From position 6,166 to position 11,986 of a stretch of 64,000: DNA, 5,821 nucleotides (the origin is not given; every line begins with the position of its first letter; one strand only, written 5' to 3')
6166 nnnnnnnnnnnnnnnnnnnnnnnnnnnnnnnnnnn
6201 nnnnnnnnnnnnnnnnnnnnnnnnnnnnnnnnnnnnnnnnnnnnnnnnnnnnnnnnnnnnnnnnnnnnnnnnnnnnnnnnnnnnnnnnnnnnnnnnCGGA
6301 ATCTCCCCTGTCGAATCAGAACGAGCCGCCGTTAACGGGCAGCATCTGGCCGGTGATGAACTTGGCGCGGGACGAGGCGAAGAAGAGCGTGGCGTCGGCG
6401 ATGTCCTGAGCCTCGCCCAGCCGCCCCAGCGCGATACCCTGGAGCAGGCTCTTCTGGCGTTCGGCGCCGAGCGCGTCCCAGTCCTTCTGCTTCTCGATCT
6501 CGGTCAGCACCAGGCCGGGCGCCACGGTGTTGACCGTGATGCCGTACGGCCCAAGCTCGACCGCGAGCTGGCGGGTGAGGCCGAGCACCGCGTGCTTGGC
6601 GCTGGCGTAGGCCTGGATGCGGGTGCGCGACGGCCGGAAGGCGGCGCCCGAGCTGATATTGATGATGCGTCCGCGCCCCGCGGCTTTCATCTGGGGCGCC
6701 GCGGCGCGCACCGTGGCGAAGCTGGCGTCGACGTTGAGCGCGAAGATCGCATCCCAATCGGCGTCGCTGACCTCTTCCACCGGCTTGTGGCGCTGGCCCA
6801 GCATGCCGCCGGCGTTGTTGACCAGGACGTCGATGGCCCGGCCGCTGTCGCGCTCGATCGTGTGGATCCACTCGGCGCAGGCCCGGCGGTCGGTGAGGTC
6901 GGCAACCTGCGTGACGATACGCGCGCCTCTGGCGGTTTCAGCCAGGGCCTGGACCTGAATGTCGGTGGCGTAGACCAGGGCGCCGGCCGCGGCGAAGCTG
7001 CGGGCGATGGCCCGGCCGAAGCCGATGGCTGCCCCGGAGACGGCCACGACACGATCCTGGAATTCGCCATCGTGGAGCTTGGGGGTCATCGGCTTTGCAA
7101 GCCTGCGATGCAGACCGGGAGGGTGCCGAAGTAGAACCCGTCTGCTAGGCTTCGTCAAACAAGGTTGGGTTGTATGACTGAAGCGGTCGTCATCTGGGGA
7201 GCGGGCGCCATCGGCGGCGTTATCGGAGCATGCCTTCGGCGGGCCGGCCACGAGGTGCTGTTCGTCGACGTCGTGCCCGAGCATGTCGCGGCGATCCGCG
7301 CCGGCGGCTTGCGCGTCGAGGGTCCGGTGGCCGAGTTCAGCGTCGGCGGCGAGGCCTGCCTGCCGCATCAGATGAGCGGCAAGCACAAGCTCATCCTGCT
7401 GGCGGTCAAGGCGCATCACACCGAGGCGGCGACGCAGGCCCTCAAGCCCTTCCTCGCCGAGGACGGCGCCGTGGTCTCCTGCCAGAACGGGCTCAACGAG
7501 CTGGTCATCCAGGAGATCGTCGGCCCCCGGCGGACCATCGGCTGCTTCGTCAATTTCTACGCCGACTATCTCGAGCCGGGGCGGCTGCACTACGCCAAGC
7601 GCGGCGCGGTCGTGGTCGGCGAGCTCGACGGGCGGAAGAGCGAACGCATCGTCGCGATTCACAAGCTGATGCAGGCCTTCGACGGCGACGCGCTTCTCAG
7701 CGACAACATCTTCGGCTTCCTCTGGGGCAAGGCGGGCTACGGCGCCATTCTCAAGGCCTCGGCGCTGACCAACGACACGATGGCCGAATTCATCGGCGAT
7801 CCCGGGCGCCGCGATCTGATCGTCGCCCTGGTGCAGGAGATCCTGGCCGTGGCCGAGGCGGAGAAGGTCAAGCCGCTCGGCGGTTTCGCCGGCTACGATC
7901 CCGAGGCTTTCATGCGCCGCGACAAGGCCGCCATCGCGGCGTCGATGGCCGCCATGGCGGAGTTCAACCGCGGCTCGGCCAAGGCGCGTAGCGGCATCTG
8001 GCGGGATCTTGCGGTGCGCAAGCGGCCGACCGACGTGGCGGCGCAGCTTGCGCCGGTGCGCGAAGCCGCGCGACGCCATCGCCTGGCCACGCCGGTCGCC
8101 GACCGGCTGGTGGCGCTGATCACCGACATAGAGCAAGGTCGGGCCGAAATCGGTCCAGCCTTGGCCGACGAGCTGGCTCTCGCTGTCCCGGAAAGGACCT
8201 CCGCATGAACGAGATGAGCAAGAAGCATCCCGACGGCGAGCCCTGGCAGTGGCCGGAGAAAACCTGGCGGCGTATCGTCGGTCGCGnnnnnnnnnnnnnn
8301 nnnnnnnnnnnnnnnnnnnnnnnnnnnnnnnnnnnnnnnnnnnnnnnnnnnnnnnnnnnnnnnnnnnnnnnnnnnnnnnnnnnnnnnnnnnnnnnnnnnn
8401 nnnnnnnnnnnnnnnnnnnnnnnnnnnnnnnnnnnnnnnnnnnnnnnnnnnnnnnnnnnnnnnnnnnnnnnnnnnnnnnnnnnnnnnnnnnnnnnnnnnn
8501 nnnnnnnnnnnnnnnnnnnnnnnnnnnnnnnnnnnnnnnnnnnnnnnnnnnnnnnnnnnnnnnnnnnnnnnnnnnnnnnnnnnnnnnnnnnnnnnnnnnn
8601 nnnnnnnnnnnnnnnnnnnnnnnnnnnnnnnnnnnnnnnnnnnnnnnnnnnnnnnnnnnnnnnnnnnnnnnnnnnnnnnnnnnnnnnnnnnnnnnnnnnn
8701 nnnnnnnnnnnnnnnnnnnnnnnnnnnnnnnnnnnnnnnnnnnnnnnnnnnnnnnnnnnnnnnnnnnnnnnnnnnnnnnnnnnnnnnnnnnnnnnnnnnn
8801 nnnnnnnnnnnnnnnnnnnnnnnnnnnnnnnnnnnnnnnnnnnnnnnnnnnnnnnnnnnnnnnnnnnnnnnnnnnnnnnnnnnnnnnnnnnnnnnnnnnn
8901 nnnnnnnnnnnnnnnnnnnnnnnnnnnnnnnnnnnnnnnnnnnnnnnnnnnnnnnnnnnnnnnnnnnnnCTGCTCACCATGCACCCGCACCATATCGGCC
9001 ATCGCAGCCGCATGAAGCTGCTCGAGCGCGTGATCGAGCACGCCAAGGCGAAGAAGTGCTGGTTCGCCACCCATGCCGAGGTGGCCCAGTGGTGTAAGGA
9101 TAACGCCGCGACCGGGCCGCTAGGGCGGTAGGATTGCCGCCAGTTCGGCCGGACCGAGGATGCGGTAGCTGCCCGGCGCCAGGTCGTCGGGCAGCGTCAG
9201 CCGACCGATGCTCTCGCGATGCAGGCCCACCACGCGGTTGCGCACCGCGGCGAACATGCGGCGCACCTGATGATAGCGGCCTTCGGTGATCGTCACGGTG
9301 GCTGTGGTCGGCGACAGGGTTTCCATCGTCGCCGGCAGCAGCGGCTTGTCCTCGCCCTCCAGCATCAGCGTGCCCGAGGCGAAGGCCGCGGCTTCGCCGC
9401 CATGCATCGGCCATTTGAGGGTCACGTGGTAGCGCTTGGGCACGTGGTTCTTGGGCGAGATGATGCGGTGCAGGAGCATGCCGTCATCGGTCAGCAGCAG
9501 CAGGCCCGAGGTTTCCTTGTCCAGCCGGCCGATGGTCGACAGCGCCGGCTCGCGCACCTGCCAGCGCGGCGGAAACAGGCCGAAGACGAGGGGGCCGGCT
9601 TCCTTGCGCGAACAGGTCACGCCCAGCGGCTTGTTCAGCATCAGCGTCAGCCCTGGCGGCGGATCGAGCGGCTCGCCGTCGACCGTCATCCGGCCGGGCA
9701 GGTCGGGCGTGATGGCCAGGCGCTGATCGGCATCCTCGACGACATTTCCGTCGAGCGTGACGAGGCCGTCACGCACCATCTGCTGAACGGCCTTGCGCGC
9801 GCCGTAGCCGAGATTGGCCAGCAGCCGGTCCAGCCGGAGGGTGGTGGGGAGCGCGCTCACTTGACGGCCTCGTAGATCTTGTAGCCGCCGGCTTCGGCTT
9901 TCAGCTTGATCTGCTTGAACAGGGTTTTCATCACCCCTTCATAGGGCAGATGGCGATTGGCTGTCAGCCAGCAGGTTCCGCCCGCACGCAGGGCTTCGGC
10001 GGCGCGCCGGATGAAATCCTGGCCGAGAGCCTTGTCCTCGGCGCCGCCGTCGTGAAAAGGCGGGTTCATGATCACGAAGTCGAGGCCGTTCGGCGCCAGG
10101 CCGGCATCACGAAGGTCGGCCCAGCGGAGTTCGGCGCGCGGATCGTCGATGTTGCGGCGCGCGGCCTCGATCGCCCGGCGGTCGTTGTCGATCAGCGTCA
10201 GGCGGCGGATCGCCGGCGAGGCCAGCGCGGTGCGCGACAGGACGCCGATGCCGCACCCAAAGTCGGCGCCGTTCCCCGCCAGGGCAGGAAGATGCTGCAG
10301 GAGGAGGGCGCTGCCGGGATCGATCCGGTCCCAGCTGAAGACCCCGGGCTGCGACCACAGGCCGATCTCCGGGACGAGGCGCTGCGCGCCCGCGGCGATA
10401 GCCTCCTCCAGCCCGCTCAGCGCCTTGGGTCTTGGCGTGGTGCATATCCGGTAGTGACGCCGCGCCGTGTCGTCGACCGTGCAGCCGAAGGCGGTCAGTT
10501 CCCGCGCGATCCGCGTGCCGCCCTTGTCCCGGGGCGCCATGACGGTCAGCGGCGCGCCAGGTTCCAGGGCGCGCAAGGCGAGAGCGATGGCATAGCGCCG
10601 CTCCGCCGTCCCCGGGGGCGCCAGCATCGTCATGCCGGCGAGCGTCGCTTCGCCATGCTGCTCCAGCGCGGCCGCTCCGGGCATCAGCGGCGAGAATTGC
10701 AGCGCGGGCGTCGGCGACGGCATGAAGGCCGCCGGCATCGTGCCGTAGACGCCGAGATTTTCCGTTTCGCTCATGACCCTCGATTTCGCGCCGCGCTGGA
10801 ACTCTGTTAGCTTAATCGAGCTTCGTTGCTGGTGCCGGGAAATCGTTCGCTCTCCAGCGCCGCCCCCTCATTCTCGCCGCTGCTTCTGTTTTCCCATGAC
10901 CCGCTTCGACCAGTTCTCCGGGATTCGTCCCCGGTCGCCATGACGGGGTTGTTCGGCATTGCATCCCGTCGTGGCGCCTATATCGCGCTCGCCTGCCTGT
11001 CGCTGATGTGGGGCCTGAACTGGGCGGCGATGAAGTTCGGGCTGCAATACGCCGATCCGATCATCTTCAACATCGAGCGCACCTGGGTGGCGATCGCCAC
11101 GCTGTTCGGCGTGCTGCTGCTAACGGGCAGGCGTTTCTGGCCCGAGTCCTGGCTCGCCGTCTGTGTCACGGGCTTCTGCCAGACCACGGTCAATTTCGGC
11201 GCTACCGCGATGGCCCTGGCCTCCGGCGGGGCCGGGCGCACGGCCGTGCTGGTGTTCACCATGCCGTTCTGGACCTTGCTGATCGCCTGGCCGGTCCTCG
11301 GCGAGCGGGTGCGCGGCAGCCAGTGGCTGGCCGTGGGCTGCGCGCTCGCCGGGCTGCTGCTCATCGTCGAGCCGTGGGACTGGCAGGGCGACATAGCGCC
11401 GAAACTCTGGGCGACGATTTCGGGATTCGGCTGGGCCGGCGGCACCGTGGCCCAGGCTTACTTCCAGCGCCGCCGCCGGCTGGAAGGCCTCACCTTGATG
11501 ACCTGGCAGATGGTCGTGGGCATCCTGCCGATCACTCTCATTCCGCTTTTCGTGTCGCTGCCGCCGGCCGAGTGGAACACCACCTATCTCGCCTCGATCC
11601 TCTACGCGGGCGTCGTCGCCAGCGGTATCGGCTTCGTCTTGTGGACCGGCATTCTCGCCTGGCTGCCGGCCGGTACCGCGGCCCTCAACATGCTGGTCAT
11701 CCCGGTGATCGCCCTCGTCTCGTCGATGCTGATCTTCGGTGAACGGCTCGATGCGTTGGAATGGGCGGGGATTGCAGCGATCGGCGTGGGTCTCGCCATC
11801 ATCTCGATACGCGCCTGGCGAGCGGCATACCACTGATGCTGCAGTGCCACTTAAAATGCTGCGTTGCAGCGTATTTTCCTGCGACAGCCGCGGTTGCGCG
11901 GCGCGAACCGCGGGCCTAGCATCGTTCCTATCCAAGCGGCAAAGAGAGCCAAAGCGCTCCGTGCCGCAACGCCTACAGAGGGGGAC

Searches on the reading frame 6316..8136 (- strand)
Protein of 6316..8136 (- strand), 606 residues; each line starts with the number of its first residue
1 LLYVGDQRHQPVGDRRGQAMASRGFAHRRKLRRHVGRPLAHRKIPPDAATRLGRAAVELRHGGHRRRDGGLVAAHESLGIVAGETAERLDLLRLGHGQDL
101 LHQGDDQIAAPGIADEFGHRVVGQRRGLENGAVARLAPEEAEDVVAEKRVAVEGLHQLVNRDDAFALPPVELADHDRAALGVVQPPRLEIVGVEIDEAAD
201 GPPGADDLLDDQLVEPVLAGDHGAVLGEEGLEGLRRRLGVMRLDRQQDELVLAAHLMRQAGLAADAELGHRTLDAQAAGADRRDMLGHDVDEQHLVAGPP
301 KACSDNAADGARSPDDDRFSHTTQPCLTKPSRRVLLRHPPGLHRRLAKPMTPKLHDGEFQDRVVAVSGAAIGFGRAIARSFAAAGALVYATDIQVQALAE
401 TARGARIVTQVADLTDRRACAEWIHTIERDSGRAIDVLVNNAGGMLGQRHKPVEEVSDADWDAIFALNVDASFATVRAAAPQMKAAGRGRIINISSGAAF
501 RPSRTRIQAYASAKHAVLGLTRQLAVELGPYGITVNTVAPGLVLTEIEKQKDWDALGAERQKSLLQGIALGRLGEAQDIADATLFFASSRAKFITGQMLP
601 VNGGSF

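Call 67: search_protein_families(library=pfam, proteins=[window:6316-8136:-], max_evalue=0.1)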
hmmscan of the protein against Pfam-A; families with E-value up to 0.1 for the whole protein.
window:6316-8136:- (606 aa): 4 families
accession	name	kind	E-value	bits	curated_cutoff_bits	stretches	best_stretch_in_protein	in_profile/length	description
PF13561.12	adh_short_C2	-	2e-50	172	27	1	368-604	1-234/236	Enoyl-(Acyl carrier protein) reductase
PF00106.31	adh_short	-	8.5e-48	162.9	26.6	1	363-551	2-190/195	short chain dehydrogenase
PF23441.1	SDR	-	4.5e-08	33.2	27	1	408-606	64-256/258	SDR-like rossmann domain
PF08659.16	KR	-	0.00041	20.8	22.6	1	365-514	4-153/180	KR domain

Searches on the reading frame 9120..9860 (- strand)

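Call 67: search_protein_families(library=pfam, proteins=[window:9120-9860:-], max_evalue=0.1)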
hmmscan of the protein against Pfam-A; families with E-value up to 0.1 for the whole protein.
window:9120-9860:- (246 aa): 2 families
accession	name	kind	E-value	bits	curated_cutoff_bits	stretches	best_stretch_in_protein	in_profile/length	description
PF00849.27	PseudoU_synth_2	-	3e-16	60.4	26.8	1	73-205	3-152/152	RNA pseudouridylate synthase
PF01479.30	S4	-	6.2e-09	35.9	22.8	1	8-48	1-42/48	S4 domain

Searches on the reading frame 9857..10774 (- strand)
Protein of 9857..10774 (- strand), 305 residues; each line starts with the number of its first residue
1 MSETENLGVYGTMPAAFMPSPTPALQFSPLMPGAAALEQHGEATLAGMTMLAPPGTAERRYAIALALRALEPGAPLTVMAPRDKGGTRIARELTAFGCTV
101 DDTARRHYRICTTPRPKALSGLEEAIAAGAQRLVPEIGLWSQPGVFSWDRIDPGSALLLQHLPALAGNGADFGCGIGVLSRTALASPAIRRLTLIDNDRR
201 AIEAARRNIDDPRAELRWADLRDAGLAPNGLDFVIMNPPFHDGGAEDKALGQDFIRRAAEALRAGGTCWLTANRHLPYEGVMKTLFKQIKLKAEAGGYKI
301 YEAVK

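Call 67: search_protein_families(library=pfam, proteins=[window:9857-10774:-], max_evalue=0.1)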
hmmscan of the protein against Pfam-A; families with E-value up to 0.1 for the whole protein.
window:9857-10774:- (305 aa): 8 families
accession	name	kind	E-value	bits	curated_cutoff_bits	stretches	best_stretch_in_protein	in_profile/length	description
PF05175.20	MTS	-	3.9e-47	160.5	23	1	137-302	2-170/170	Methyltransferase small domain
PF13649.12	Methyltransf_25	-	3.3e-08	34.6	27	1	171-266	3-97/97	Methyltransferase domain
PF08242.18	Methyltransf_12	-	4.4e-06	27.8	30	1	171-267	2-97/98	Methyltransferase domain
PF08241.18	Methyltransf_11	-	1.7e-05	25.8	21.2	1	171-269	2-94/95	Methyltransferase domain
PF13847.12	Methyltransf_31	-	7e-05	23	27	1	171-292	9-125/145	Methyltransferase domain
PF06325.19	PrmA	-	0.003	17.5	22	1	170-216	166-211/296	Ribosomal protein L11 methyltransferase (PrmA)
PF01170.24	UPF0020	-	0.0037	17.4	22.3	1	190-278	77-173/197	RMKL-like, methyltransferase domain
PF03602.21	Cons_hypoth95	-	0.0071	16.5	24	1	171-245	47-128/182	Conserved hypothetical protein 95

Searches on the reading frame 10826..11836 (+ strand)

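Call 67: search_protein_families(library=pfam, proteins=[window:10826-11836:+], max_evalue=0.1)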
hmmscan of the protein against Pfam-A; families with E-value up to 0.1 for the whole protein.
window:10826-11836:+ (336 aa): 3 families
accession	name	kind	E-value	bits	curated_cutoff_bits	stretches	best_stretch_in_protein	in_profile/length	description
PF00892.27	EamA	-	1.8e-38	132.3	28.2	2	51-181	3-134/135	EamA-like transporter family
PF24124.1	YphA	-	0.0049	17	28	1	49-130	71-149/198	YphA-like integral membrane protein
PF03151.22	TPT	-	0.064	13.1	30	0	86-321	42-285/291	Triose-phosphate Transporter family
